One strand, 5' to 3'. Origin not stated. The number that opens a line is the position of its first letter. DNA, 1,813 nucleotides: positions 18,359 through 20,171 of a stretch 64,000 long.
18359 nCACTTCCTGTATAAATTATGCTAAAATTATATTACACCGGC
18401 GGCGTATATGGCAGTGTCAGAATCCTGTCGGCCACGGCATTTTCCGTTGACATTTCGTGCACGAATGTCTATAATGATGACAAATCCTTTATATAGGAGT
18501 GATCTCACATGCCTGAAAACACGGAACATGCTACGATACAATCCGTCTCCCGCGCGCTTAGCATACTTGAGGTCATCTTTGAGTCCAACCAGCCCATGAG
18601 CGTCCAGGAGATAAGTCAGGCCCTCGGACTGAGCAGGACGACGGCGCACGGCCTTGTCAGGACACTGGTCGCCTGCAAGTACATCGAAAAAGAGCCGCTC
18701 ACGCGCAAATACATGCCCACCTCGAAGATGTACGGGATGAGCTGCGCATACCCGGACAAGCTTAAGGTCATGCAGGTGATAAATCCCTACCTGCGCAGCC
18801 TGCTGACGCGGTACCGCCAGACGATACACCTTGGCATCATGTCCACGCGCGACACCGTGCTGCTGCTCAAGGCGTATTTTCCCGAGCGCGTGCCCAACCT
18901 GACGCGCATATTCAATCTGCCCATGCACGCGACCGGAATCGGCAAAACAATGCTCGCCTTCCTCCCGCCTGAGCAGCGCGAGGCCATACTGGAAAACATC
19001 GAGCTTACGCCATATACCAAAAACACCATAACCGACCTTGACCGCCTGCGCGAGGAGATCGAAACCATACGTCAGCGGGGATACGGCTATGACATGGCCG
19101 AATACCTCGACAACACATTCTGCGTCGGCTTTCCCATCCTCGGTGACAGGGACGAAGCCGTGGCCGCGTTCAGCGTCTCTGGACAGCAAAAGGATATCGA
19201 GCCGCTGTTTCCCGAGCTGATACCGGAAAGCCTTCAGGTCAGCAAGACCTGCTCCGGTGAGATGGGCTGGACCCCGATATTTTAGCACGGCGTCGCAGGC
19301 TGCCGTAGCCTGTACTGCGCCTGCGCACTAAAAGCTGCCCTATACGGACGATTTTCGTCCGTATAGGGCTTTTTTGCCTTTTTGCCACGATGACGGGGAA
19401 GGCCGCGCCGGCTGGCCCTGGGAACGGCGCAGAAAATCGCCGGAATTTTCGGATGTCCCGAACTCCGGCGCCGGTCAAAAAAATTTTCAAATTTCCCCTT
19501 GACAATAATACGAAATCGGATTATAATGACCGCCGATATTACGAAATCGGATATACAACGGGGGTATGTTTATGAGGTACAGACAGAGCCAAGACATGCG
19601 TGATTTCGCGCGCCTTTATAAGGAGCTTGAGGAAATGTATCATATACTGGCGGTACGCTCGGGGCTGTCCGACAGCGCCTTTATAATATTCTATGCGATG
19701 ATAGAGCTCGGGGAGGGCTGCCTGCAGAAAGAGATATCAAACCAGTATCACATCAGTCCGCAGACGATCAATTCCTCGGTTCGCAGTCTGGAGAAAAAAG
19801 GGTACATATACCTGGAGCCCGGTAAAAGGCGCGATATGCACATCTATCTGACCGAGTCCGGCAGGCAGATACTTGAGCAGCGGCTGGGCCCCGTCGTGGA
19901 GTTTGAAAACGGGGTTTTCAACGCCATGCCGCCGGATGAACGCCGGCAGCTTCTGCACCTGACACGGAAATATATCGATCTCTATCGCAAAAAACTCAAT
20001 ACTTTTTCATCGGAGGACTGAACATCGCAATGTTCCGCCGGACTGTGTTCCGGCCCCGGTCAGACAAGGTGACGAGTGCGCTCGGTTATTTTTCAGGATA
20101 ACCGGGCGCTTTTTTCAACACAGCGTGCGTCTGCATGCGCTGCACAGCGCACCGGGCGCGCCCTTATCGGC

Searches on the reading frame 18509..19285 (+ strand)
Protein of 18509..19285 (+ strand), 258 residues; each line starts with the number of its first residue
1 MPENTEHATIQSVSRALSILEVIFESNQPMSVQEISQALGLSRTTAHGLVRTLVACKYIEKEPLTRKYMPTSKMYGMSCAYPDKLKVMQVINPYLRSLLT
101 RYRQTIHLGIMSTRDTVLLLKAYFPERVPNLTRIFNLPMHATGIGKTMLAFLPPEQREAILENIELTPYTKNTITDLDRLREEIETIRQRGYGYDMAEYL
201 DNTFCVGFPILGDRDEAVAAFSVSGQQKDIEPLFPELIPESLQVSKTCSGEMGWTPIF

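Call 73: search_protein_families(library=pfam, proteins=[window:18509-19285:+], max_evalue=0.00001)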
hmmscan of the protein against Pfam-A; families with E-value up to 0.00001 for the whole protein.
window:18509-19285:+ (258 aa): 4 families
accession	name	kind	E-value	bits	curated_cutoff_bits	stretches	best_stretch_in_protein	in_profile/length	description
PF01614.24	IclR_C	-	2.9e-31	108.8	24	1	80-228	2-151/174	Bacterial transcriptional regulator IclR C-terminal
PF09339.16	HTH_IclR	-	1.9e-15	56.8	22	1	12-63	1-52/52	IclR helix-turn-helix domain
PF08279.18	HTH_11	-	5.1e-07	29.9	25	0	15-55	1-41/55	HTH domain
PF12802.13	MarR_2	-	7.4e-07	29.7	27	1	19-63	10-54/61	MarR family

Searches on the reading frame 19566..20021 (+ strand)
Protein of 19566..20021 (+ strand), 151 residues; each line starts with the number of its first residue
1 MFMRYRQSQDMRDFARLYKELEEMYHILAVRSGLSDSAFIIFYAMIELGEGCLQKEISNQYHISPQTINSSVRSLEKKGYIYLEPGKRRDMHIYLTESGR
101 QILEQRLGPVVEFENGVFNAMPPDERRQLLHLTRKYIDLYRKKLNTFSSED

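Call 73: search_protein_families(library=pfam, proteins=[window:19566-20021:+], max_evalue=0.00001)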
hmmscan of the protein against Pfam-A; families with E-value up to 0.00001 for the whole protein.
window:19566-20021:+ (151 aa): 2 families
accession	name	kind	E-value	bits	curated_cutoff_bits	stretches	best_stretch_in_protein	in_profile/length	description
PF12802.13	MarR_2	-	3.8e-08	33.8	27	1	32-85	1-54/61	MarR family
PF13412.12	HTH_24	-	1.5e-06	28.1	21.9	1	53-81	19-47/48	Winged helix-turn-helix DNA-binding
